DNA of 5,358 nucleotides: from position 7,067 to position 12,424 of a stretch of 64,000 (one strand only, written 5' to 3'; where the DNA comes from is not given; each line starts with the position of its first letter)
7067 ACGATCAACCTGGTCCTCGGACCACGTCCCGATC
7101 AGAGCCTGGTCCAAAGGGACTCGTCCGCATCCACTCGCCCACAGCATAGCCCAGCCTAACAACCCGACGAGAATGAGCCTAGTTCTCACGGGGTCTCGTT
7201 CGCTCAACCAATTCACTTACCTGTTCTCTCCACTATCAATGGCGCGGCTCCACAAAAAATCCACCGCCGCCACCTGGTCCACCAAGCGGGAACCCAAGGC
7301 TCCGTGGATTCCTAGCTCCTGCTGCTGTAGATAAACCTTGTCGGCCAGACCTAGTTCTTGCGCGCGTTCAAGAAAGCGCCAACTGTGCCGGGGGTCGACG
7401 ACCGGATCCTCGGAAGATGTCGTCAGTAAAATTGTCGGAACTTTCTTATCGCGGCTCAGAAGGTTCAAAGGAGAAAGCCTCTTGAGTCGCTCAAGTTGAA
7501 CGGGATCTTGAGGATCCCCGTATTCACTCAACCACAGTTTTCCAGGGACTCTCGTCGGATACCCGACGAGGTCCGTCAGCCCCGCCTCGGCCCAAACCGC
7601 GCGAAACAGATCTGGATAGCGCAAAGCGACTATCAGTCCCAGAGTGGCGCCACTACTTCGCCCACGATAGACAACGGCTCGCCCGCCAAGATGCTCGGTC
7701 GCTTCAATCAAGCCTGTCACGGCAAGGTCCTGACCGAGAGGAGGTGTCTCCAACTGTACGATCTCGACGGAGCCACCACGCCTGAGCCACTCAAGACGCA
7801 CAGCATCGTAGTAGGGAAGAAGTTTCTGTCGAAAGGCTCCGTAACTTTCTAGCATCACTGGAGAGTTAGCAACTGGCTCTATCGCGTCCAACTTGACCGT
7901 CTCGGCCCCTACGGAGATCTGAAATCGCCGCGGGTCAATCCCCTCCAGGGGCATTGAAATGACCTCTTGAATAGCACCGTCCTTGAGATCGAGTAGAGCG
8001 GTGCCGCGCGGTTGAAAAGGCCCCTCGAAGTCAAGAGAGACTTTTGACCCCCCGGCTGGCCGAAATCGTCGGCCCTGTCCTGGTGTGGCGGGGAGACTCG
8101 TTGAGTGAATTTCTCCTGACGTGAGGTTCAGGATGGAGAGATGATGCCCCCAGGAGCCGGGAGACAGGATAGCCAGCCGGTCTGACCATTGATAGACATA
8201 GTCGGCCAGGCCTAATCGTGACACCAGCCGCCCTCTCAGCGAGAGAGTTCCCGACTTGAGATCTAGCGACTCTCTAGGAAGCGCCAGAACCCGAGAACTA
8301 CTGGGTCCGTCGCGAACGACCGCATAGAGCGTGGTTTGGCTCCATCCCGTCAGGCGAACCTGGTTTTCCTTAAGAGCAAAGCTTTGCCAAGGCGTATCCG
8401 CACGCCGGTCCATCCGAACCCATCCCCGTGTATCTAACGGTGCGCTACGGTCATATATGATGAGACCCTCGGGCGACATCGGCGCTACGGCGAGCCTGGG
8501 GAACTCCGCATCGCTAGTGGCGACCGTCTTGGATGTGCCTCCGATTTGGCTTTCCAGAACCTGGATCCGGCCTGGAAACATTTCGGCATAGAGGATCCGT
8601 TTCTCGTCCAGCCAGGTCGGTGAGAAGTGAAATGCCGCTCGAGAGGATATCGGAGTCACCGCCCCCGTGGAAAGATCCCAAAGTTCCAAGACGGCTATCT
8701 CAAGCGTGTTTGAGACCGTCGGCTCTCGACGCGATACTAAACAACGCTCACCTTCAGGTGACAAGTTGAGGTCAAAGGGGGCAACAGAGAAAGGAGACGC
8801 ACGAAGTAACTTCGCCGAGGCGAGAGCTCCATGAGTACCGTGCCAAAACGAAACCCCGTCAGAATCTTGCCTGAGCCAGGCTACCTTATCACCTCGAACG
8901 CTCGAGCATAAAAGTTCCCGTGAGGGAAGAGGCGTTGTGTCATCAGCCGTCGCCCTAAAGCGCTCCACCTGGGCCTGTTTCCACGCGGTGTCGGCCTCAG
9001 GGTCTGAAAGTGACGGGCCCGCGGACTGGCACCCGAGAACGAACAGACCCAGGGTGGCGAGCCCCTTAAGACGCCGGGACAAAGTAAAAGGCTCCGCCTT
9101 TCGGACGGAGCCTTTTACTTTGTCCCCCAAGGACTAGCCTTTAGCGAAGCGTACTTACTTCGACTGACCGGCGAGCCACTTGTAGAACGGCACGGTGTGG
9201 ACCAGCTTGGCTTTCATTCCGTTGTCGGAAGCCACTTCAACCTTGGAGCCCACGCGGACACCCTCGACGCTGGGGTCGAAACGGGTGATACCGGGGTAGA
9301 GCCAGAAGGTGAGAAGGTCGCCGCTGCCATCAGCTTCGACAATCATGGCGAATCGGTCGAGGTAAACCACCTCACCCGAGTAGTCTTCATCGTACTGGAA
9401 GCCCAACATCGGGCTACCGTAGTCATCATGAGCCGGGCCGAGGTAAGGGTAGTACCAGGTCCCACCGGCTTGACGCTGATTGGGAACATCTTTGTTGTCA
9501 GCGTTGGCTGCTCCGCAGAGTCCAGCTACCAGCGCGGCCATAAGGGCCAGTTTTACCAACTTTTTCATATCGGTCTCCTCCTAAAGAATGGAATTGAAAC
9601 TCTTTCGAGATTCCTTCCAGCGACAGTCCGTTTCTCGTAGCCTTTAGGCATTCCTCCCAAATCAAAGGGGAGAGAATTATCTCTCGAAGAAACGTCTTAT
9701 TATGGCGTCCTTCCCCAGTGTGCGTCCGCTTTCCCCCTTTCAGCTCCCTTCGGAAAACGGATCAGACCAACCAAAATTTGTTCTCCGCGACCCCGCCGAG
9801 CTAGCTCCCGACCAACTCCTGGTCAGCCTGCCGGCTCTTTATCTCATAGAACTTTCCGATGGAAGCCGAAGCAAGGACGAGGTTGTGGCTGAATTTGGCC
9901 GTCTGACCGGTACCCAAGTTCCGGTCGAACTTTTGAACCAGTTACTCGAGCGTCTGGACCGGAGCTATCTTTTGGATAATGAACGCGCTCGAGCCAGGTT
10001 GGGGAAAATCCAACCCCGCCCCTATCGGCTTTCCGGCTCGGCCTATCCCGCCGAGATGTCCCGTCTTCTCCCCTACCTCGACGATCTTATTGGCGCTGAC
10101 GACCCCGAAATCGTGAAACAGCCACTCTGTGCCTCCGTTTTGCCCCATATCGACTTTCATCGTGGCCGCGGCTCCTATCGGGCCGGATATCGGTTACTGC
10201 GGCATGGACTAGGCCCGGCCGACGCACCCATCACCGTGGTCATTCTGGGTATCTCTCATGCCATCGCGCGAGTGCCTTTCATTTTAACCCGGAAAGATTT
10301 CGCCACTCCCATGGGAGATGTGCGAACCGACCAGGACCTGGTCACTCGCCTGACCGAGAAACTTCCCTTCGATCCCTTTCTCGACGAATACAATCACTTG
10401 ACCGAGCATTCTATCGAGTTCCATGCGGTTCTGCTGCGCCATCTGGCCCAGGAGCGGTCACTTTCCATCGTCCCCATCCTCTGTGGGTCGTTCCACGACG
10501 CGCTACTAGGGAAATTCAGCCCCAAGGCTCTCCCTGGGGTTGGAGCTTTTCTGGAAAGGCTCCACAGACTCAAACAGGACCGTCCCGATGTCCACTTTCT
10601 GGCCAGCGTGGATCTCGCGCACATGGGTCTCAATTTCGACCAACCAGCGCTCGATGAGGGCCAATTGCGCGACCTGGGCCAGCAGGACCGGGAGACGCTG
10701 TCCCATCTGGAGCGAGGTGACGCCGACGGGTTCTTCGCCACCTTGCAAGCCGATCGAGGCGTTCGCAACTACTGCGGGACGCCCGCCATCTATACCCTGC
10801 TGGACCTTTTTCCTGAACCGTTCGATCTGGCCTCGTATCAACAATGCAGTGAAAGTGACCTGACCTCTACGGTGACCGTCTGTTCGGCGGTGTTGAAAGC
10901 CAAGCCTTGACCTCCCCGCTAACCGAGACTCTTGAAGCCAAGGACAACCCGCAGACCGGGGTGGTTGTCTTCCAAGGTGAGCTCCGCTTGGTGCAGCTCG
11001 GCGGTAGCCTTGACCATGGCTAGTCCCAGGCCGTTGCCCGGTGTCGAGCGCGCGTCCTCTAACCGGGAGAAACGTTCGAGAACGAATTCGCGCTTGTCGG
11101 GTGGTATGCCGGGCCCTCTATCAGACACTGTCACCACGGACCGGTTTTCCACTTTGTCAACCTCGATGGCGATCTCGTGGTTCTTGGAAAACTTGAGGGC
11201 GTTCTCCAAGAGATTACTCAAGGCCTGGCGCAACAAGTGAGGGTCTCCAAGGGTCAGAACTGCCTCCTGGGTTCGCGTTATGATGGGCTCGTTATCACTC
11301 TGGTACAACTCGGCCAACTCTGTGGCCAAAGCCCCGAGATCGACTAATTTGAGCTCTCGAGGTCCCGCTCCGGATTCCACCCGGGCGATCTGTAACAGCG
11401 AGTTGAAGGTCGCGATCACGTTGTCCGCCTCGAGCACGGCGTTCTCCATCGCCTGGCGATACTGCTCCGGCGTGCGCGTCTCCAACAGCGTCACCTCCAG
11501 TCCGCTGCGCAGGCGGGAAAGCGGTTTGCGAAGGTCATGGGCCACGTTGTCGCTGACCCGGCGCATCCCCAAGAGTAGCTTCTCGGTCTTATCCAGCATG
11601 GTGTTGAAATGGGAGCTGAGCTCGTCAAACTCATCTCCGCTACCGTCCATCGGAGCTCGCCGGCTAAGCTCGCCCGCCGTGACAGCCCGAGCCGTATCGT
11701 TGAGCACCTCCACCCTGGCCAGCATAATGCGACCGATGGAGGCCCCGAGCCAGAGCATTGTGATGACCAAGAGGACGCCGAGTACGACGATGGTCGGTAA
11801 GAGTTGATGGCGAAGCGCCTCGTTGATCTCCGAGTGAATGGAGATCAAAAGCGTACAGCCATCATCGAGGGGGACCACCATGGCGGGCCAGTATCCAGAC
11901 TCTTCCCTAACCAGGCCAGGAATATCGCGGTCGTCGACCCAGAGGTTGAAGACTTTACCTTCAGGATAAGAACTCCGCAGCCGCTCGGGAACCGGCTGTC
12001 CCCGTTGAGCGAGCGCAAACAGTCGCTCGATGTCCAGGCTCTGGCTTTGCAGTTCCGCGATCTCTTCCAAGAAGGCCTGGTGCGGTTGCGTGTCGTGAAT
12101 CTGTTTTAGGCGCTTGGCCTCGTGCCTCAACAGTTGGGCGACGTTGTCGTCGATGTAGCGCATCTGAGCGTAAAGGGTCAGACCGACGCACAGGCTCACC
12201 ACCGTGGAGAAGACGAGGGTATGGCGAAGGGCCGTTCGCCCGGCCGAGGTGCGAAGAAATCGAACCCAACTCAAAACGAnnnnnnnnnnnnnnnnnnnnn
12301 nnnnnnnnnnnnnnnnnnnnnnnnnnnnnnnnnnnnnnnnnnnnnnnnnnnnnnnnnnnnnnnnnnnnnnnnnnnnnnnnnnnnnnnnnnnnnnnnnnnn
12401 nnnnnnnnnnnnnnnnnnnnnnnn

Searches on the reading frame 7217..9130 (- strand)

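Call 10: search_protein_families(library=pfam, proteins=[window:7217-9130:-])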
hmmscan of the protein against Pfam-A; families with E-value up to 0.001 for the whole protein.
window:7217-9130:- (637 aa): 1 family
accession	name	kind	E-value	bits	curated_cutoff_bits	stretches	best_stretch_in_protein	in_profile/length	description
PF00326.27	Peptidase_S9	-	2.6e-13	50.4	22.6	1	475-602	56-180/213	Prolyl oligopeptidase family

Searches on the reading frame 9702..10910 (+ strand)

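Call 8: search_protein_families(library=pfam, proteins=[window:9702-10910:+])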
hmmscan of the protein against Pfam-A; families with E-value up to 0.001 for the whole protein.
window:9702-10910:+ (402 aa): 1 family
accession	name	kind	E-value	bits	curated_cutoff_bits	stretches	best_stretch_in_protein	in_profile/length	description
PF01875.22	Memo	-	6.2e-27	94.9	27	1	109-383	3-253/269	Memo-like protein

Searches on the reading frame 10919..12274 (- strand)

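Call 8: search_protein_families(library=pfam, proteins=[window:10919-12274:-])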
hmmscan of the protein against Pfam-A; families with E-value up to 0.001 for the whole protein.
window:10919-12274:- (451 aa): 4 families
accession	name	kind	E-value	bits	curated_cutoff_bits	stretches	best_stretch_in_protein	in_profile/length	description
PF02518.31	HATPase_c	-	6.5e-23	81.7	26.4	1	343-444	1-104/111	Histidine kinase-, DNA gyrase B-, and HSP90-like ATPase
PF00672.30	HAMP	-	5e-10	40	25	1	180-230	2-51/53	HAMP domain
PF00512.31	HisKA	-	3.6e-08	33.8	26.9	1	238-302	3-66/66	His Kinase A (phospho-acceptor) domain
PF13581.12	HATPase_c_2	-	0.00019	21.9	27.4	1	351-427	39-111/127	Histidine kinase-like ATPase domain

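Call 67: search_protein_families(library=ncbifam, proteins=[window:10919-12202:-], max_evalue=1e-25)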
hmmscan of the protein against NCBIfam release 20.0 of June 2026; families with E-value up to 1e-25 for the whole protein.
window:10919-12202:- (427 aa): 16 families
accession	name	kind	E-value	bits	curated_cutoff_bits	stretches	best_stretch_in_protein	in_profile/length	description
TIGR01386.1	cztS_silS_copS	subfamily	1.2e-51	176.2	292.55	1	117-419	145-452/457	heavy metal sensor histidine kinase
NF007898.0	PRK10604.1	equivalog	4.6e-37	128.2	478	1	162-414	162-411/433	two-component system sensor histidine kinase RstB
NF008312.0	PRK11100.1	equivalog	5.9e-36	124.3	356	1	138-421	184-470/477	two-component system sensor histidine kinase CreC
NF008025.0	PRK10755.1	equivalog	5.9e-32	110.8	314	1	121-420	57-351/362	two-component system sensor histidine kinase PmrB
TIGR02966.1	phoR_proteo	equivalog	1e-31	110.2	334.2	1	218-412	119-321/333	phosphate regulon sensor histidine kinase PhoR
NF007007.0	PRK09470.1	equivalog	5.1e-31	108.1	486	1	136-421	170-455/463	envelope stress sensor histidine kinase CpxA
NF007004.0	PRK09467.1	equivalog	1.1e-30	106.9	415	1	126-419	150-430/440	two-component system sensor histidine kinase EnvZ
NF045900.1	HisKinCpxALeg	equivalog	1e-29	103.6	800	1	165-419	181-445/451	two-component system sensor histidine kinase CpxA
NF045903.1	CuHisKinLciSLeg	equivalog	1.6e-28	100.2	700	1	160-413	86-345/357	copper-responsive two-component system sensor histidine kinase LciS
NF007345.0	PRK09835.1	subfamily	2.7e-28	98.8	423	1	118-421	171-476/482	Cu(+)/Ag(+) sensor histidine kinase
NF012163.2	BaeS_SmeS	equivalog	3.8e-28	98.6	500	1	137-423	168-456/457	sensor histidine kinase efflux regulator BaeS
NF040691.1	MtrAB_MtrB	equivalog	5.8e-28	98.2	450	1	136-409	188-475/507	MtrAB system histidine kinase MtrB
TIGR03785.1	marine_sort_HK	equivalog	8.3e-28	97.1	612.2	1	127-415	402-692/703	proteobacterial dedicated sortase system histidine kinase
NF007837.0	PRK10549.1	equivalog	1.5e-27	96.4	603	1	137-413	168-445/466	envelope stress sensor histidine kinase BaeS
NF033092.0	HK_WalK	equivalog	5.4e-27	94.6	725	0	214-412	373-580/594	cell wall metabolism sensor histidine kinase WalK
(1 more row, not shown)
